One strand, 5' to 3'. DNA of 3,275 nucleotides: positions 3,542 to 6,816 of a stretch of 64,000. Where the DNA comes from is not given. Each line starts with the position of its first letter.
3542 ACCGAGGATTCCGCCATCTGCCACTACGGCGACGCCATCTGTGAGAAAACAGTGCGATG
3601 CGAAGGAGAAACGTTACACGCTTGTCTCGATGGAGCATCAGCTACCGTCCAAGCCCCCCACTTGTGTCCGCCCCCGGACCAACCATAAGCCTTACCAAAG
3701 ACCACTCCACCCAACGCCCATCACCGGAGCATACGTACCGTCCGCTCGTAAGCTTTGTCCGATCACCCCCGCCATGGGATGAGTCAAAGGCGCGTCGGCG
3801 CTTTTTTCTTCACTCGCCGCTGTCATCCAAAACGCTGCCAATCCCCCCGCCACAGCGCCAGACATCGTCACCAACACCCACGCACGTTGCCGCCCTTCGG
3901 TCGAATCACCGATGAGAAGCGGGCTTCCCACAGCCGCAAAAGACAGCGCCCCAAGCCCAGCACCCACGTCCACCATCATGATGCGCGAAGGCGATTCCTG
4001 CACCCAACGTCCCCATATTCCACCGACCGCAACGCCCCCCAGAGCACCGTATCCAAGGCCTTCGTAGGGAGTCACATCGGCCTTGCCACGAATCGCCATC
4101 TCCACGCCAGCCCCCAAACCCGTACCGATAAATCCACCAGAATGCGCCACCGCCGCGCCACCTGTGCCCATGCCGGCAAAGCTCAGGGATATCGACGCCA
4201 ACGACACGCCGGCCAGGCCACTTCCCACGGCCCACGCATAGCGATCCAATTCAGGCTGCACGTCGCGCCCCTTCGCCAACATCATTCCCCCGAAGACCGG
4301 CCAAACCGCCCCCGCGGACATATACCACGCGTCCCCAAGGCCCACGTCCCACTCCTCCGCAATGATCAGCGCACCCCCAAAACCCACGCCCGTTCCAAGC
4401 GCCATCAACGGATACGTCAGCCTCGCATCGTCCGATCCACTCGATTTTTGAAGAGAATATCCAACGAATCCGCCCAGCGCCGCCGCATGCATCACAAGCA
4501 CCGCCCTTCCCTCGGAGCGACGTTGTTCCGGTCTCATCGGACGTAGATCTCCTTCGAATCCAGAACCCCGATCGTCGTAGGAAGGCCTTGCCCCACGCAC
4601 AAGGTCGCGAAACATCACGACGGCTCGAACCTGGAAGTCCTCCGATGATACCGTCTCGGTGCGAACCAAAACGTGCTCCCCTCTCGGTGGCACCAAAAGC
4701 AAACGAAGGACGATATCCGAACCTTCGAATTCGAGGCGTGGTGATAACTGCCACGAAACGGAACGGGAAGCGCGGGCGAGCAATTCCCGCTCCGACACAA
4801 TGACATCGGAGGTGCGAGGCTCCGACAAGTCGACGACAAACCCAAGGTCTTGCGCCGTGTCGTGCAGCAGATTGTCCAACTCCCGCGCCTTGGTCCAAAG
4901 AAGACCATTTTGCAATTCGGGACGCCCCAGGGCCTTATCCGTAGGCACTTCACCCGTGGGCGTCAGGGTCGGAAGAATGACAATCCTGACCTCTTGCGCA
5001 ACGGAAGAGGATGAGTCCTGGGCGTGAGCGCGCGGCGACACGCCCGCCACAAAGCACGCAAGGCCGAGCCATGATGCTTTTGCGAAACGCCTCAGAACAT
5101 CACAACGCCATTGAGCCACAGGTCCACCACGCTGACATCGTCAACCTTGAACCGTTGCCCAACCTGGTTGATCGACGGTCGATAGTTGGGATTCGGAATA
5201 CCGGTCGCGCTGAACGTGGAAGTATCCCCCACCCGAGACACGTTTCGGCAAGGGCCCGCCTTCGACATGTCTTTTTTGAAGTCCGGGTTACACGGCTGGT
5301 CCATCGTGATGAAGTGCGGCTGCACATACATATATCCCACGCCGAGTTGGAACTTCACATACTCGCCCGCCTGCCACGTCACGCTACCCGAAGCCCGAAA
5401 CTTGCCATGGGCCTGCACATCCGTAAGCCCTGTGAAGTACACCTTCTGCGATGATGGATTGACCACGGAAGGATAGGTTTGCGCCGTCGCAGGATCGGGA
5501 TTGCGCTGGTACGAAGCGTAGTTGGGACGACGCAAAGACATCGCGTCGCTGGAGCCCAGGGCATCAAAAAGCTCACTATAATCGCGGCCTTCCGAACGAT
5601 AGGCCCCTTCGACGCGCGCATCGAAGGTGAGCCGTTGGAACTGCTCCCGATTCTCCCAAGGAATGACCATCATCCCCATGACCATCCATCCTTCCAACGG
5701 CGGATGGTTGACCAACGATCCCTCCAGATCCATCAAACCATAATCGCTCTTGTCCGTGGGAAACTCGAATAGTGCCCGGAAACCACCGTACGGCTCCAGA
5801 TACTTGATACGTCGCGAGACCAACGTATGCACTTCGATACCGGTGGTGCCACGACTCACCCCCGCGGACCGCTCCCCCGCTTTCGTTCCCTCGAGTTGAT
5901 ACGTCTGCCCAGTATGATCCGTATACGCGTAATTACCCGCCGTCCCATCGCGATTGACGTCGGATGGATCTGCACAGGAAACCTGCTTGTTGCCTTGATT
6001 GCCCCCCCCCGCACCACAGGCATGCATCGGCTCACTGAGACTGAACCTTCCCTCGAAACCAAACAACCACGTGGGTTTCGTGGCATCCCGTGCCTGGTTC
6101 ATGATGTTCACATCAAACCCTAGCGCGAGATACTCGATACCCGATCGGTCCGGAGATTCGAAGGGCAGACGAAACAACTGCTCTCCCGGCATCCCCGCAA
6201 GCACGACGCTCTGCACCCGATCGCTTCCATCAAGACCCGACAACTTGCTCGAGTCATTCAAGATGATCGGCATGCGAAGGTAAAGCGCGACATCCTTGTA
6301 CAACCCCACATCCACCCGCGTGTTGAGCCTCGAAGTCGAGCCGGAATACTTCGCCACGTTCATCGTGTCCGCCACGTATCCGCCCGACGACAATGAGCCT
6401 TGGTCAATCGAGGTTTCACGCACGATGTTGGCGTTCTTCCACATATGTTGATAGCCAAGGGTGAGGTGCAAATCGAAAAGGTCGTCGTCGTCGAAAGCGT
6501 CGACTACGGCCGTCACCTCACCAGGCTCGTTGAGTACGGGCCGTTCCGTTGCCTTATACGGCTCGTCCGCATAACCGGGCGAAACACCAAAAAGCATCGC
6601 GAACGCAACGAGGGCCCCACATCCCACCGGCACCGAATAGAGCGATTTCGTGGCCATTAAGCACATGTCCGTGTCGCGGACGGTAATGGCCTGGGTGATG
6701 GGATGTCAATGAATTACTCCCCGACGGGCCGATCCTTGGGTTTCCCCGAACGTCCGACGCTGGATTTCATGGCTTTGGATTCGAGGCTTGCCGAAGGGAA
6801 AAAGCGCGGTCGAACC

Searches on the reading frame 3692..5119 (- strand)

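Call 3: search_protein_families(library=pfam, proteins=[window:3692-5119:-], max_evalue=0.01)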
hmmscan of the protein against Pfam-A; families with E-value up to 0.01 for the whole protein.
window:3692-5119:- (475 aa): 0 families

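Call 4: search_protein_families(library=ncbifam, proteins=[window:3692-5119:-], max_evalue=0.01)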
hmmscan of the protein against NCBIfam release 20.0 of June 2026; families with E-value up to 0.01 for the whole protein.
window:3692-5119:- (475 aa): 0 families

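Call 49: search_protein_families(library=pfam, proteins=[window:3692-5119:-], max_evalue=10)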
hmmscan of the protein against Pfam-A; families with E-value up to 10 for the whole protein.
window:3692-5119:- (475 aa): 1 family
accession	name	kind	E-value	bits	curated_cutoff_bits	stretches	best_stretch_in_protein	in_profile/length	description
PF01027.25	Bax1-I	-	0.026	14.7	34.1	1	233-395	5-163/207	Inhibitor of apoptosis-promoting Bax1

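Call 75: search_protein_families(library=padloc, proteins=[window:3692-5119:-], max_evalue=0.001)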
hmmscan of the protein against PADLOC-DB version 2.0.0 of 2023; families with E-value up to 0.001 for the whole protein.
window:3692-5119:- (475 aa): 0 families

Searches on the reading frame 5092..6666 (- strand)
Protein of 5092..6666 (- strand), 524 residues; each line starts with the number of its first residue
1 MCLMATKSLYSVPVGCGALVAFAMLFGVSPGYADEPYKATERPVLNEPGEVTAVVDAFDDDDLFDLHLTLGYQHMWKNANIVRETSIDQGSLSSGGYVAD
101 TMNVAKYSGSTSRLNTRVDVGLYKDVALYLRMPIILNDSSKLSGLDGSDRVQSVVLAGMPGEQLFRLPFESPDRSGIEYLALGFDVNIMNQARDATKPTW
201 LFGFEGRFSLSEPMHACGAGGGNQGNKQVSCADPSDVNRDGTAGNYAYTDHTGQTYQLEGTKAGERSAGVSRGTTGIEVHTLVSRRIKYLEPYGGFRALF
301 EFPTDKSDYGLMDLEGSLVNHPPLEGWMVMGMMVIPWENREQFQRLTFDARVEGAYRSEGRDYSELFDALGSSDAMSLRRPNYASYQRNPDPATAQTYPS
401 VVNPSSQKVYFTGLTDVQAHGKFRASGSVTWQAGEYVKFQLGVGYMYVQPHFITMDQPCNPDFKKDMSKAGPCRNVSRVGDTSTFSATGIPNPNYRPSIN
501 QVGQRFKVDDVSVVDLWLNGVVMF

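Call 3: search_protein_families(library=pfam, proteins=[window:5092-6666:-], max_evalue=0.01)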
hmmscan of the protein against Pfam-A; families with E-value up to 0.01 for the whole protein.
window:5092-6666:- (524 aa): 0 families

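Call 4: search_protein_families(library=ncbifam, proteins=[window:5092-6666:-], max_evalue=0.01)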
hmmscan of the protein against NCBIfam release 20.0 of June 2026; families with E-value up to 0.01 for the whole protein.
window:5092-6666:- (524 aa): 0 families

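Call 28: find_homologous_proteins(query=window:5092-6666:-)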
Query window:5092-6666:- (524 aa): 1571 proteins with E <= 0.001 among 8000 candidates; the best 120 are listed.
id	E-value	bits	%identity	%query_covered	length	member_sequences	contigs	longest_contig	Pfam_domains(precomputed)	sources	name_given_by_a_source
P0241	0.0e+0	1081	88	100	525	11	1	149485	-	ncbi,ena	-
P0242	0.0e+0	1022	83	100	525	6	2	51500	-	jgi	jgi:hypothetical protein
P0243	3.4e-298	1008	84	98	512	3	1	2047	-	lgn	-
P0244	2.8e-294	995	81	100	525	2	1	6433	-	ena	-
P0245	5.9e-293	990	82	99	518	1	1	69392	-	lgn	-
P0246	3.7e-273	925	76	100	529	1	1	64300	-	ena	-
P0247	1.5e-270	916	76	99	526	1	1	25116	-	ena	-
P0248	7.0e-262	888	75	97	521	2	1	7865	-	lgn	-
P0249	1.5e-253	860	72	100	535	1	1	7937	-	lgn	-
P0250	2.1e-253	860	71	100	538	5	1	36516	-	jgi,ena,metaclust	metaclust:\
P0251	1.4e-243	827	70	100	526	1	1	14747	-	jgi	jgi:hypothetical protein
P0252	1.6e-241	821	70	100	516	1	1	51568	-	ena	-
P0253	1.0e-239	815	70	99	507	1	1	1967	-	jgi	jgi:hypothetical protein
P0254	3.8e-239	813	72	94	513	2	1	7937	-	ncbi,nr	ncbi:MAG: hypothetical protein MUF54_03595 [Polyangiaceae bacterium]|nr:hypothetical protein [Polyan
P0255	2.8e-232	790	67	99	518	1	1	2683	-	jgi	jgi:hypothetical protein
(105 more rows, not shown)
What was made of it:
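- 5092..6666 (-): u524: uncharacterised outer-membrane beta-barrel protein. It is the more widely conserved downstream neighbour of A. More than 1500 homologues, all 'hypothetical' (call 28).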

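Call 46: predict_structure(alignment_id=A3)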
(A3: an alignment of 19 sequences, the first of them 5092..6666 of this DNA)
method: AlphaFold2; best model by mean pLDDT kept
length: 524 residues; sequences in the alignment: 19
mean_pLDDT: 55.8   pTM: 0.60
mean pLDDT of the five models: 55.8, 55.1, 52.5, 48.7, 48.4
residues with pLDDT >= 90: 4; 70-90: 169; 50-70: 94; < 50: 257
segments of 3 or more residues with pLDDT < 50: 1-60, 86-99, 188-193, 210-273, 304-321, 360-364, 371-387, 395-417, 456-479, 481-503
pLDDT, mean of each block of 10 residues (from residue 1): 27 31 30 26 37 40 69 87 55 38 80 81 66 78 78 61 65 66 59 57 62 40 34 32 40 41 28 61 78 81 47 31 74 82 81 75 48 45 45 50 40 46 86 81 86 50 36 41 37 34 61 86 78
secondary structure, 60 per line:
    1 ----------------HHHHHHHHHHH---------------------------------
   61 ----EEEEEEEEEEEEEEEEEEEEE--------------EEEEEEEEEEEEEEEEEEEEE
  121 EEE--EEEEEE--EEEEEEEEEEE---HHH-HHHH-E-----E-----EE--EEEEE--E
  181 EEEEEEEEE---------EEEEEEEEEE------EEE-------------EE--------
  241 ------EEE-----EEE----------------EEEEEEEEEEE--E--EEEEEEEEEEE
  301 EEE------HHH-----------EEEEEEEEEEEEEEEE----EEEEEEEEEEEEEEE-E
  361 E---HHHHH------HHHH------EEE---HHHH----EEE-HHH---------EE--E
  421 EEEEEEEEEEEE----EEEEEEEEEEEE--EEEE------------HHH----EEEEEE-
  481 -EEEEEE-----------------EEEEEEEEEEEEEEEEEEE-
elements in order: H17-27 E65-85 E100-123 E126-131 E134-144 H152-155 E173-177 E180-189 E199-208 E215-217 E247-249 E255-257 E274-284 E290-303 E324-339 E344-358 H365-369 H376-379 E386-388 H392-395 E400-402 E420-432 E437-448 E451-454 E474-479 E482-487 E505-523
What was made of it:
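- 5092..6666 (-): Model pTM 0.60 (call 46).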

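Call 49: search_protein_families(library=pfam, proteins=[window:5092-6666:-], max_evalue=10)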
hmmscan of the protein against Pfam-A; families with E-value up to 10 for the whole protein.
window:5092-6666:- (524 aa): 0 families
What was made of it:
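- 5092..6666 (-): No Pfam hit (calls 3, 49).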

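Call 75: search_protein_families(library=padloc, proteins=[window:5092-6666:-], max_evalue=0.001)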
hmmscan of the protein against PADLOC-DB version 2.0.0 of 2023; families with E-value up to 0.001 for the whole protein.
window:5092-6666:- (524 aa): 0 families
